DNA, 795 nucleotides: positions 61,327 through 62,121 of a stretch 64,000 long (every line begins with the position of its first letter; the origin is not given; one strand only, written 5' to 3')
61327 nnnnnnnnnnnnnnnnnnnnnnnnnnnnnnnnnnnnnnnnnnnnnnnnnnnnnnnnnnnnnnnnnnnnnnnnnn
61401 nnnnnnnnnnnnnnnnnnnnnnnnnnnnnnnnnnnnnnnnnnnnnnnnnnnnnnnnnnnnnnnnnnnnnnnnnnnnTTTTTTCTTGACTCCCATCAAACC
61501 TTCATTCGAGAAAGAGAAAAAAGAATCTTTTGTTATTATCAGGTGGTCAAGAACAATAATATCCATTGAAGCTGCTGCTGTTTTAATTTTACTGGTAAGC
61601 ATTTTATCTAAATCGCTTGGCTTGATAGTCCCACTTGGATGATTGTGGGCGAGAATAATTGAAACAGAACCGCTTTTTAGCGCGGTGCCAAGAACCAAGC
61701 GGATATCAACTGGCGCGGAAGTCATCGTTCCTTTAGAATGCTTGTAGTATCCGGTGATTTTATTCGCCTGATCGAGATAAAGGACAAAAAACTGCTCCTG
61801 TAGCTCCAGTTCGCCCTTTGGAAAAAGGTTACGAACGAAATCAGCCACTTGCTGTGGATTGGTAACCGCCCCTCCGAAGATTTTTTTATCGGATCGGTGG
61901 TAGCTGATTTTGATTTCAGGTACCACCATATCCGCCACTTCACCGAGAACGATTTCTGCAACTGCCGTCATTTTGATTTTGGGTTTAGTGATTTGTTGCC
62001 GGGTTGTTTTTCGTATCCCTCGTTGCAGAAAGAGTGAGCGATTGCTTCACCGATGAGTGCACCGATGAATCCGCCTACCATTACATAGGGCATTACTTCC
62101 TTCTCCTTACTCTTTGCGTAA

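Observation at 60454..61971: RadC(JAB)-beta-class DNA methyltransferase fusion adjacent to a Dam methylase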

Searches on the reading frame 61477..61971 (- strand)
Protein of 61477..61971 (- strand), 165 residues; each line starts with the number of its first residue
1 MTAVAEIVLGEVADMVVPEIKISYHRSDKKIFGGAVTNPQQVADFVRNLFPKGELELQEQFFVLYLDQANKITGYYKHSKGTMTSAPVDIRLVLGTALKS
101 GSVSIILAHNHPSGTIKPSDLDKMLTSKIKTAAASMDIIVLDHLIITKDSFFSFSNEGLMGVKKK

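Call 27: find_homologous_proteins(query=window:61477-61971:-, max_evalue=0.00001)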
Query seq(165 aa) (165 aa): 2789 proteins with E <= 0.00001 among 2838 candidates; the best 120 are listed.
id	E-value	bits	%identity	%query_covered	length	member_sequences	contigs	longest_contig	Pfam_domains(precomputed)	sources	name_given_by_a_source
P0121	1.2e-53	199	56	93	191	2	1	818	PF04002.21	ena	-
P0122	1.7e-51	192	53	92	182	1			PF04002.21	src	-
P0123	4.6e-50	187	52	95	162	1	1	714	PF04002.21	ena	-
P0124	1.6e-49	186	55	92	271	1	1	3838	PF04002.21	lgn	-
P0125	4.0e-49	184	54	95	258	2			PF04002.21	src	-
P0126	6.1e-44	168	48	98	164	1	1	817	PF04002.21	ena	-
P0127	1.9e-43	166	51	95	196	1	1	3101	PF04002.21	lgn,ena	-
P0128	4.2e-43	165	48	96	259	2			PF04002.21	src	-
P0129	1.5e-42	163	53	93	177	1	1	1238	PF04002.21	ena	-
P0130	1.8e-39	153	50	92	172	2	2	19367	PF04002.21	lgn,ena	-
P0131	1.1e-37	147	53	84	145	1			PF04002.21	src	-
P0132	1.4e-36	144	49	87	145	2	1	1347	PF04002.21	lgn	-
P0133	4.2e-36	142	50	73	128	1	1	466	PF04002.21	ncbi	-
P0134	2.7e-35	140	47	87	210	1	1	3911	PF04002.21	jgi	-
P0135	1.0e-34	138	56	72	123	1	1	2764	PF04002.21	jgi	-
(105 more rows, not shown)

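Call 61: search_protein_representatives(protein=window:61477-61971:-)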
Query: 165 residues. Proteins with E-value up to 0.001 (for the whole library): 34651; up to 1e-10: 10283; up to 1e-30: 46. The best 150 are listed.
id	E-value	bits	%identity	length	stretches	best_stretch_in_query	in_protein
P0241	5.1e-52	192.1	57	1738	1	3-164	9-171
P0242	2.8e-49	183.3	55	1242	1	4-162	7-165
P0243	9.6e-49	181.5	54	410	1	6-162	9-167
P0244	1.6e-45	171.0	51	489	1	7-163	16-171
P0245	1.0e-44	168.5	49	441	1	10-162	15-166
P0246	5.0e-43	163.0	49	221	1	6-162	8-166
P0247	2.0e-41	157.8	50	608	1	7-161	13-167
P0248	2.1e-40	154.4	47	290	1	6-160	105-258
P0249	3.5e-40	153.7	51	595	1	16-163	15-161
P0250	1.4e-39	151.8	49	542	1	13-161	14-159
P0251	1.6e-39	151.6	46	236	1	10-162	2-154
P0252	2.4e-39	151.0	49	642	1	14-160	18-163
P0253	3.9e-39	150.3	47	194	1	15-163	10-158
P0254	5.8e-38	146.5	49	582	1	16-162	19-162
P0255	5.9e-38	146.5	53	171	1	34-163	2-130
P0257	2.3e-37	144.6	49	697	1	13-162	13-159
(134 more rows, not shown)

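Call 74: find_encoding_contigs(protein=P0249, flank=8000, max_places=3)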
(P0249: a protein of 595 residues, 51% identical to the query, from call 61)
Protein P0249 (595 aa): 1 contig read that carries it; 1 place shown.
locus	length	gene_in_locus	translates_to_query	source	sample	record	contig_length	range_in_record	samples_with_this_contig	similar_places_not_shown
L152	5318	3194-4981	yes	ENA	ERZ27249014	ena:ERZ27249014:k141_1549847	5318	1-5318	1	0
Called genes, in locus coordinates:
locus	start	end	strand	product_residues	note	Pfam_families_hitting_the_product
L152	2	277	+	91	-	?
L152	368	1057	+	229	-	-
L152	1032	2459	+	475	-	-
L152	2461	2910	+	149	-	-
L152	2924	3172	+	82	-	-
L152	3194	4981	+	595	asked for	PF04002:RadC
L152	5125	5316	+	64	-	?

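Call 75: find_encoding_contigs(protein=P0241, flank=10000, max_places=2)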
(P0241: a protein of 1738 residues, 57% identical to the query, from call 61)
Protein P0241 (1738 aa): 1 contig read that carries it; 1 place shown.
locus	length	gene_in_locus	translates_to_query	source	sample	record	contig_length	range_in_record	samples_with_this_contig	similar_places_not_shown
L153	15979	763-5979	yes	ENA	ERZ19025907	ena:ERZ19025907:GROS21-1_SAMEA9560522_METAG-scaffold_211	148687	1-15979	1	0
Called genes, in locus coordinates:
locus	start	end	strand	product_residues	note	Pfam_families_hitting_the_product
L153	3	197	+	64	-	?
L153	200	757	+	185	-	-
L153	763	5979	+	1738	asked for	PF04002:RadC, PF04851:ResIII, PF13872:AAA_34, PF13871:Helicase_C_4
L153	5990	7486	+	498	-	-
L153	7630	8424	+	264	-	PF22769:DCD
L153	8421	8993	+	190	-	PF18722:MazG_C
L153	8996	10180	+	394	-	PF01582:TIR (weak), PF13676:TIR_2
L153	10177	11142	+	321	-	PF18163:LD_cluster2, PF18185:STALD (weak)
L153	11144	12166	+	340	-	PF18723:HMUDK_hel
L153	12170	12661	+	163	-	PF08937:ThsB_TIR, PF13676:TIR_2 (weak)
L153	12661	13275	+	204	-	PF18753:Nmad2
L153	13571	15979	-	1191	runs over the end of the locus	PF12698:ABC2_membrane_3 (weak), PF03137:OATP (weak), PF12730:ABC2_membrane_4 (weak), PF01433:Peptidase_M1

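Call 76: find_encoding_contigs(protein=P0257, flank=10000, max_places=2)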
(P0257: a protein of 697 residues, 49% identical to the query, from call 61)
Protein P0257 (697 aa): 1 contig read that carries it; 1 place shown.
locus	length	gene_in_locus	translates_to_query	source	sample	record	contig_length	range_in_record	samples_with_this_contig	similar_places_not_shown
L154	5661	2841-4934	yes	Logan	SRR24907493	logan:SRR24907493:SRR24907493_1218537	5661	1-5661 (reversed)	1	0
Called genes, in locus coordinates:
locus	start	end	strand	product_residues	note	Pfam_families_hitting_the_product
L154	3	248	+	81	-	?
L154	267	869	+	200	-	PF01832:Glucosaminidase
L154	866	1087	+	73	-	-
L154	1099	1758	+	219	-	-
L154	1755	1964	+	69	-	-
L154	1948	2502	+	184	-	-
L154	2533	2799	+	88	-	-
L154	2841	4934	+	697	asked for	PF04002:RadC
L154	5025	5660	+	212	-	?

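Call 77: find_encoding_contigs(protein=P0244, flank=10000, max_places=2)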
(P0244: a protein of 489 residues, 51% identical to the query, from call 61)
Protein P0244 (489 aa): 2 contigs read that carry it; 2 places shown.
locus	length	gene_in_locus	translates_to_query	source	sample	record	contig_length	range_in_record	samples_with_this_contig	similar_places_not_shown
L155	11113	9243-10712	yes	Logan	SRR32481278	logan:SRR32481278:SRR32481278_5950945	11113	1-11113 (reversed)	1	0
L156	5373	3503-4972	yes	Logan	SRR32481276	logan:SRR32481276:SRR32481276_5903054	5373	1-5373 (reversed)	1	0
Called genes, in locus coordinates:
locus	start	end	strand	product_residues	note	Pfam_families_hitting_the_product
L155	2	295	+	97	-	?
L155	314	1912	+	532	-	-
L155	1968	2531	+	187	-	-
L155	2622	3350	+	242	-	-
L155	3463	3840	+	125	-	-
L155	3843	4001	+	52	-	-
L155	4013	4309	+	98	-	-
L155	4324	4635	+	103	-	-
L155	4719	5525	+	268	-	-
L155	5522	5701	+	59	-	-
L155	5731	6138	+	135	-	-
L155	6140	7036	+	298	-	-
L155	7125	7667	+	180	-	PF05838:Glyco_hydro_108, PF09374:PG_binding_3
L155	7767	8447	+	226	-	-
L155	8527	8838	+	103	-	-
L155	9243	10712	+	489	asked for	PF04002:RadC, PF07088:GvpD_P-loop (weak)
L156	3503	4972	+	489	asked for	PF04002:RadC, PF07088:GvpD_P-loop (weak)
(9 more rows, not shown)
